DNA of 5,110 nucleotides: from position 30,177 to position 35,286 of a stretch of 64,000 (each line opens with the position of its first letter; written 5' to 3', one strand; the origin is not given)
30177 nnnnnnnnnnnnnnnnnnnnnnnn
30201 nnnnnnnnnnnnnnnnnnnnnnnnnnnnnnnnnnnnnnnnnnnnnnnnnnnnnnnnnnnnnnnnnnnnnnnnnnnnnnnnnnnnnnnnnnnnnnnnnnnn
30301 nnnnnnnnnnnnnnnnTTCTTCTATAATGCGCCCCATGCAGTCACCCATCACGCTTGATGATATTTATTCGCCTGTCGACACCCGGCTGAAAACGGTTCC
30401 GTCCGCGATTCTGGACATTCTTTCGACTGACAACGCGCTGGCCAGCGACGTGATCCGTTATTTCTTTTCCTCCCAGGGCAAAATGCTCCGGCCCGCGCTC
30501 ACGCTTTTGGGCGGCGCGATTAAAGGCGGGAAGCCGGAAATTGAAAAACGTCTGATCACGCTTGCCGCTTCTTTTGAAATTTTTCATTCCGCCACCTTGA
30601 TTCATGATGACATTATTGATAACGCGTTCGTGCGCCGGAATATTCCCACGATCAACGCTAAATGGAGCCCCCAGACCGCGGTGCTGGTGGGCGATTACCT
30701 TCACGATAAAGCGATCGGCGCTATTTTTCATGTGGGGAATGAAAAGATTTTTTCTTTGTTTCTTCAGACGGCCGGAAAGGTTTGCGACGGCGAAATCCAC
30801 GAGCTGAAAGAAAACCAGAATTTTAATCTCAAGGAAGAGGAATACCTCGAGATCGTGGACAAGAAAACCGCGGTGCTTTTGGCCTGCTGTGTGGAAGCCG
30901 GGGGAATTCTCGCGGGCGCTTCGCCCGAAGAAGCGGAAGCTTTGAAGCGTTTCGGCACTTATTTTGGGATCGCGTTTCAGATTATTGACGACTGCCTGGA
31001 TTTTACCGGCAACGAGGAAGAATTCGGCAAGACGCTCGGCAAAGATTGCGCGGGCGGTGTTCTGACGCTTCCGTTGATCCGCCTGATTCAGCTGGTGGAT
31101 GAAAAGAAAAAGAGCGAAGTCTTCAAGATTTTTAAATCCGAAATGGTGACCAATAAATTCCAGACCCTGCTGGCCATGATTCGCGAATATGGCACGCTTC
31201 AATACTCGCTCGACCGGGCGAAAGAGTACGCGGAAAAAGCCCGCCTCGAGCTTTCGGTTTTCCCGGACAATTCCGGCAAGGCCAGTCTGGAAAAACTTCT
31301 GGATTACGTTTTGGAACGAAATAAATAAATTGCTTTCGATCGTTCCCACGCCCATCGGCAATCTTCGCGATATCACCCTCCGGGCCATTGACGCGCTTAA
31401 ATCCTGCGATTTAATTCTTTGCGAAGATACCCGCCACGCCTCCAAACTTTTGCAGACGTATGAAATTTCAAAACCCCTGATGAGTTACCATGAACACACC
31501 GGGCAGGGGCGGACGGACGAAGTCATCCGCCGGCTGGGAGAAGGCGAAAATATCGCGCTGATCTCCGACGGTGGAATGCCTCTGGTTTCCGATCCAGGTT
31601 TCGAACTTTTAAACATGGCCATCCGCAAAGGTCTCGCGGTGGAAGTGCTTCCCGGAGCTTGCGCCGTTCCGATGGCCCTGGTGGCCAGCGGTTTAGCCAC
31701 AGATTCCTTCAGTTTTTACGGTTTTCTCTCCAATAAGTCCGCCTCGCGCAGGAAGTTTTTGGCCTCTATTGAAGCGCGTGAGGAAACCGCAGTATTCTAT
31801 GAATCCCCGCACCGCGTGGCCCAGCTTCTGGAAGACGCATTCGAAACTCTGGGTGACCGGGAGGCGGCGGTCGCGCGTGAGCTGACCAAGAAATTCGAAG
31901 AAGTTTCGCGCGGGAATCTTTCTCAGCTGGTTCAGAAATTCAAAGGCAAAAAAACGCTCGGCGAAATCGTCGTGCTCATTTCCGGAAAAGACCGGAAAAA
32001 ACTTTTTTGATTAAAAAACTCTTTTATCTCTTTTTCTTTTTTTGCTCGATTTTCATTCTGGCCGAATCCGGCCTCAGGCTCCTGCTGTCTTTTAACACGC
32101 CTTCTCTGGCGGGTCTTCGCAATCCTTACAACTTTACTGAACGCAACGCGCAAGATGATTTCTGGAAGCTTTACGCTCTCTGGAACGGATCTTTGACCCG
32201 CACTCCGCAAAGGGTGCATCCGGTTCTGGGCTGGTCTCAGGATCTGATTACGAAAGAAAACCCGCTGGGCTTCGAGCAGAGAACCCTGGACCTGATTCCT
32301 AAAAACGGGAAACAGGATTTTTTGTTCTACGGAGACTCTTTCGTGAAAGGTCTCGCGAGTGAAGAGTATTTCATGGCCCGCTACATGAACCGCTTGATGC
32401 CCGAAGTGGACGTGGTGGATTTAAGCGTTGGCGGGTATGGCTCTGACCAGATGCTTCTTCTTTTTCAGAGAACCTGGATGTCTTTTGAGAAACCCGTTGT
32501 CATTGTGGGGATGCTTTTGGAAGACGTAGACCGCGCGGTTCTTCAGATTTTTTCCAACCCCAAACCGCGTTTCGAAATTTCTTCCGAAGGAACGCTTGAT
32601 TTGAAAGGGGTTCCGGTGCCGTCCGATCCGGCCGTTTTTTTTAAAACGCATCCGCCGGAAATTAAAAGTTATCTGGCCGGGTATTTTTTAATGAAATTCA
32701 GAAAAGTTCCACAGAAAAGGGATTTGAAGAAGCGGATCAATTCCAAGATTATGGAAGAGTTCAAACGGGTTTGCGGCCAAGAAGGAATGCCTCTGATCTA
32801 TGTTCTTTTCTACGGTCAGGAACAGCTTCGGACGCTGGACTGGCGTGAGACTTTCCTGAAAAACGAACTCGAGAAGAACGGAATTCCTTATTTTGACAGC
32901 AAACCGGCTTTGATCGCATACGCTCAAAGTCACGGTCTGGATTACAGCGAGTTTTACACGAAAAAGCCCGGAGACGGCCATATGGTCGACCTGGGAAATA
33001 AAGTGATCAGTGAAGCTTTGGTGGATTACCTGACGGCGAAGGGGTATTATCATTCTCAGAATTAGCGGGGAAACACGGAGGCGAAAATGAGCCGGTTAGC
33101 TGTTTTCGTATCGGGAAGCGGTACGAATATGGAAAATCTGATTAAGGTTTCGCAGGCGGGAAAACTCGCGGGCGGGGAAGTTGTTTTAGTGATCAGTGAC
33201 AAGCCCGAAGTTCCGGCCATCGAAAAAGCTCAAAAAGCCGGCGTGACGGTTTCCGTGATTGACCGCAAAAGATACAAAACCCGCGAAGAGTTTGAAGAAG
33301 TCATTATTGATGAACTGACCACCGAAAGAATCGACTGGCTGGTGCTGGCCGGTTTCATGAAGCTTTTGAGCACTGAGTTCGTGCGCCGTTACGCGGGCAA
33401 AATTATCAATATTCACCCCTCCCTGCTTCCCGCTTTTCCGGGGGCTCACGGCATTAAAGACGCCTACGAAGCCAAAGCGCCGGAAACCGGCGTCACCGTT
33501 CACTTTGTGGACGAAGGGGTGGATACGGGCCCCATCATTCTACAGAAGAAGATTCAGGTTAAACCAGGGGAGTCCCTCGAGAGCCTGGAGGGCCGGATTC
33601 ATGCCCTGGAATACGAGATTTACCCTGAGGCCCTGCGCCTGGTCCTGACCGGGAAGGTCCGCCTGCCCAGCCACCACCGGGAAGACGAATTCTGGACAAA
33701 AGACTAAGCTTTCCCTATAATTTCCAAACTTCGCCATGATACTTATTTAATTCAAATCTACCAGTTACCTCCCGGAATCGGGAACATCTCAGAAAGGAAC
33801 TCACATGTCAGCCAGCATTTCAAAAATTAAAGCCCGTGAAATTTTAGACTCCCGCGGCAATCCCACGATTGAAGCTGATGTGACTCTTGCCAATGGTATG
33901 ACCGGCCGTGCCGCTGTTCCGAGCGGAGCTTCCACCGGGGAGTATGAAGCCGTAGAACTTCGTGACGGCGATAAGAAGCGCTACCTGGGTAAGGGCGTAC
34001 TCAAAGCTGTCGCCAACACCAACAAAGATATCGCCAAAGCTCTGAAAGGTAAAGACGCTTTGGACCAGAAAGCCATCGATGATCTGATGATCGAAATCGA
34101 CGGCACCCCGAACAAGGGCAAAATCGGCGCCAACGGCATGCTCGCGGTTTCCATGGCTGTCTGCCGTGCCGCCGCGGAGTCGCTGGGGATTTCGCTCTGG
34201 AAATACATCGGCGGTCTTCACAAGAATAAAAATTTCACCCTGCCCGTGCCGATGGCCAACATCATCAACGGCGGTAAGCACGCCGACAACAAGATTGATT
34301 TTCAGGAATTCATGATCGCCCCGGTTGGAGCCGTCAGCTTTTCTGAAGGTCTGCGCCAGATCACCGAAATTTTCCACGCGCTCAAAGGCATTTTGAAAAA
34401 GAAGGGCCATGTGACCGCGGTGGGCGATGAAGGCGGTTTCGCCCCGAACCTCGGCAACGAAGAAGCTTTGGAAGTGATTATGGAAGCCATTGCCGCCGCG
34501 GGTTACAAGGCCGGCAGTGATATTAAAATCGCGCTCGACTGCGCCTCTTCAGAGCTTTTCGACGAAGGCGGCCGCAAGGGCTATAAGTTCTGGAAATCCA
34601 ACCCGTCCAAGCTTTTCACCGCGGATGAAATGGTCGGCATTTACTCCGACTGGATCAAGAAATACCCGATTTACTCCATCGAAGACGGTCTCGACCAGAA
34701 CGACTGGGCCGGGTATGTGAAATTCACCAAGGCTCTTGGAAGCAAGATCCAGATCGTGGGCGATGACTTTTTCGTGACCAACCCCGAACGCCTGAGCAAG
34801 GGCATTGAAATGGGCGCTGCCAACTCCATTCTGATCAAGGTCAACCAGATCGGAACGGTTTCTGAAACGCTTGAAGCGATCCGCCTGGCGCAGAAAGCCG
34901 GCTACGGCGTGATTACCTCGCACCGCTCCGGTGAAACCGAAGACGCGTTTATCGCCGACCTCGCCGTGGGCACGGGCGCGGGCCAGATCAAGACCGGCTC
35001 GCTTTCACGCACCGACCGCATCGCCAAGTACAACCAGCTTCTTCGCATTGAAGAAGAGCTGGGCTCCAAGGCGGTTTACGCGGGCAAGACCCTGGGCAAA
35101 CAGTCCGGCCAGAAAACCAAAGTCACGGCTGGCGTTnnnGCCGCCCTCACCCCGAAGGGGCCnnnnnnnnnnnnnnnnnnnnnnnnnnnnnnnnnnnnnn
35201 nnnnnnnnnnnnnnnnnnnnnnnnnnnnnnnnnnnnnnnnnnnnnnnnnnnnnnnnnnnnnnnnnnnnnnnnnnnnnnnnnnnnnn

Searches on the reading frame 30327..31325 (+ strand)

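Call 25: search_protein_families(library=pfam, proteins=[window:30327-31325:+], max_evalue=0.00001)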
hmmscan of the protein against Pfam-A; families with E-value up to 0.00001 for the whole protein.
window:30327-31325:+ (333 aa): 1 family
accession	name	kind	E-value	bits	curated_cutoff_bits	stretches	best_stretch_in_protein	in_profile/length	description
PF00348.22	polyprenyl_synt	-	8.8e-64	215.5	27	1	39-273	4-238/251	Polyprenyl synthetase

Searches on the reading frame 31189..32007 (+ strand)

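Call 25: search_protein_families(library=pfam, proteins=[window:31189-32007:+], max_evalue=0.00001)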
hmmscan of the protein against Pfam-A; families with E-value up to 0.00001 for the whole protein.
window:31189-32007:+ (273 aa): 1 family
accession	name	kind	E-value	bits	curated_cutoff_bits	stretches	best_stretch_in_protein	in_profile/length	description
PF00590.25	TP_methylase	-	6.7e-34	118.1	27.8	1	49-247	2-211/212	Tetrapyrrole (Corrin/Porphyrin) Methylases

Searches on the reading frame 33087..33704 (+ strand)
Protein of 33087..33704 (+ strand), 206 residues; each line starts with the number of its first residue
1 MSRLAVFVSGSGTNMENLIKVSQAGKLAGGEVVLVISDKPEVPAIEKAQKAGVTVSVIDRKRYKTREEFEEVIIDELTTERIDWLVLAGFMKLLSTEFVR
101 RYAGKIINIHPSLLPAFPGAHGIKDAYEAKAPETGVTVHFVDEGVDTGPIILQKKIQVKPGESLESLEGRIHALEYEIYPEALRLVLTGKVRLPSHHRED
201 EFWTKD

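Call 25: search_protein_families(library=pfam, proteins=[window:33087-33704:+], max_evalue=0.00001)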
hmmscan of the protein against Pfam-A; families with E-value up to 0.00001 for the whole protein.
window:33087-33704:+ (206 aa): 1 family
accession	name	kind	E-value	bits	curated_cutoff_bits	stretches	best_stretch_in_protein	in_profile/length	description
PF00551.24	Formyl_trans_N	-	4.4e-57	193.2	26.1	1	3-183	2-181/181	Formyl transferase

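Call 64: find_encoding_contigs(protein=window:33087-33704:+, flank=1000, max_places=3)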
Protein window:33087-33704:+ (206 aa): 1 contig read that carries it; 1 place shown.
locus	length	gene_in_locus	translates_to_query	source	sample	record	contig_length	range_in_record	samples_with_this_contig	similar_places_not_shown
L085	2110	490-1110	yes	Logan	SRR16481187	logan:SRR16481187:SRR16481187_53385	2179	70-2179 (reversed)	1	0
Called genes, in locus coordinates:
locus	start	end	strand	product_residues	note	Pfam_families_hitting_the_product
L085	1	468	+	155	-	?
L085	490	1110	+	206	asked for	PF00551:Formyl_trans_N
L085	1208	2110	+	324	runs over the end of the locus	?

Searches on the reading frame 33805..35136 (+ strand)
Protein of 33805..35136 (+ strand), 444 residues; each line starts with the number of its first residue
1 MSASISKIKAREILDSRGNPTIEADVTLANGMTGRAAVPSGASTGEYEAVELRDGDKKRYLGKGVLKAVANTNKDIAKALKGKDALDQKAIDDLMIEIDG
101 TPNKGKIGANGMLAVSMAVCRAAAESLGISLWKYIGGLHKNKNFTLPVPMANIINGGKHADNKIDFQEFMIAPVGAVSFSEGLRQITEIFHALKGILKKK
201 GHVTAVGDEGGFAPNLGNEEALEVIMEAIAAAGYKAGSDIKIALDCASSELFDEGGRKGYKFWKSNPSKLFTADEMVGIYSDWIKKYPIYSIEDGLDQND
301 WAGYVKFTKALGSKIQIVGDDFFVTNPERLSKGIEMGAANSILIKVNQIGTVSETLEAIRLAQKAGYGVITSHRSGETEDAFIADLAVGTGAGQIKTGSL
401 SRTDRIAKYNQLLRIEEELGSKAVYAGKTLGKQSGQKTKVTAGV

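Call 25: search_protein_families(library=pfam, proteins=[window:33805-35136:+], max_evalue=0.00001)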
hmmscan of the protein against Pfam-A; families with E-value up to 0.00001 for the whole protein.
window:33805-35136:+ (444 aa): 3 families
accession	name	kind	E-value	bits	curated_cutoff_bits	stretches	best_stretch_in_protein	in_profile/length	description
PF00113.28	Enolase_C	-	2.1e-130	434.8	21.5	1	144-432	2-294/296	Enolase, C-terminal TIM barrel domain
PF03952.21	Enolase_N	-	2.1e-59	199.8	35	1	5-135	1-131/131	Enolase, N-terminal domain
PF13378.12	MR_MLE_C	-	6.2e-06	26.5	29.4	0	283-388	67-169/219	Enolase C-terminal domain-like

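Call 32: find_related_loci(query=window:33805-35136:+, collection=genome_contigs, flank=1000)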
Query window:33805-35136:+ (444 aa) in genome_contigs; peptide patterns used: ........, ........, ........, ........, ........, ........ (x = any residue, [..] = any of these).
600 stretches matched a pattern (row limit reached: there are more); 597 encode a relative of the query (tblastn E <= 1e-3); the best 80 are kept; 80 distinct loci.
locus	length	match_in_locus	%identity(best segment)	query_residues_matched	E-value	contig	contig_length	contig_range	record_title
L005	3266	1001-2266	82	4-425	0e+0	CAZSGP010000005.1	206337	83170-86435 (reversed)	MAG TPA_asm: uncultured Planctomycetia bacterium isolate SRP278252_co1_282 genome assembly, contig: NODE_41_length_20633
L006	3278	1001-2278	75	3-428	0e+0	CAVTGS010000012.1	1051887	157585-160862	MAG: uncultured beta proteobacterium isolate MFD06435.bin.2.8 genome assembly, contig: contig_23671, whole genome shotgu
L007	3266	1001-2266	70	5-427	0e+0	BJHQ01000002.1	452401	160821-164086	Planctomycetota bacterium LBMAG_Planctomycetes_hypo.bin5 DNA, sequence02, whole genome shotgun sequence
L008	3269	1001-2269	71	5-428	0e+0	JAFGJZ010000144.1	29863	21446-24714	MAG: Spirochaetes bacterium isolate Zod_Metabat.302 k87_10607086, whole genome shotgun sequence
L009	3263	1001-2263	70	5-428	0e+0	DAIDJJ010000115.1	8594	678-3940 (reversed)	MAG TPA_asm: Spirochaetales bacterium isolate clean382 NODE_115_length_8594_cov_4.065281, whole genome shotgun sequence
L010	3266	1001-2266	69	5-428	0e+0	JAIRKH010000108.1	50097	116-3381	MAG: Treponema sp. isolate Cc175_bin106 k119_2999020, whole genome shotgun sequence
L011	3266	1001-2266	67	3-427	0e+0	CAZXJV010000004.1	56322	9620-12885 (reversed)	MAG TPA_asm: uncultured Treponema sp. isolate SRP241326_co1_322 genome assembly, contig: NODE_960_length_56322_cov_5.822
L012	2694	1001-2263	69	5-428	0e+0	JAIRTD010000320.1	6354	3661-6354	MAG: Spirochaetaceae bacterium isolate Ct408_bin68 k119_4931564, whole genome shotgun sequence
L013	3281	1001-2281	67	1-425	0e+0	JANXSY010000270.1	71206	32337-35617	MAG: Isosphaeraceae bacterium isolate 338R_metabat_120 338R_k141_1354085, whole genome shotgun sequence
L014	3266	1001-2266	67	3-425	0e+0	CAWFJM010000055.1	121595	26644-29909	MAG: uncultured Planctomycetaceae bacterium isolate MFD01872.bin.2.91 genome assembly, contig: contig_57503, whole genom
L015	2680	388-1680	65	3-433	0e+0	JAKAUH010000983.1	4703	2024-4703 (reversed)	MAG: Planctomycetota bacterium isolate YP3.bin26 NODE_24439_length_4703_cov_1.26267, whole genome shotgun sequence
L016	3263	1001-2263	66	3-429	0e+0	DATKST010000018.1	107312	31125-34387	MAG TPA_asm: Terriglobia bacterium isolate SMAG_U14061 k141_1051028, whole genome shotgun sequence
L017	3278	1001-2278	64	3-434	1e-180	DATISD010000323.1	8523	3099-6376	MAG TPA_asm: Pyrinomonadaceae bacterium isolate SMAG_U15920 k141_78881, whole genome shotgun sequence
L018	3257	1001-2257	65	5-427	8e-180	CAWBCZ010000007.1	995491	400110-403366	MAG: uncultured Acidobacteriaceae bacterium isolate MFD00731.bin.1.270 genome assembly, contig: contig_29138, whole geno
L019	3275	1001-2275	64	5-433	2e-179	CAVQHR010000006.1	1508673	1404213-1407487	MAG: Bryobacterales bacterium isolate MFD01213.bin.2.144 genome assembly, contig: contig_5857, whole genome shotgun sequ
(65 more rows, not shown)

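Call 63: find_encoding_contigs(protein=window:33805-35136:+, flank=1000, max_places=3)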
Protein window:33805-35136:+ (444 aa): no gene with exactly this product is on record in the collection.
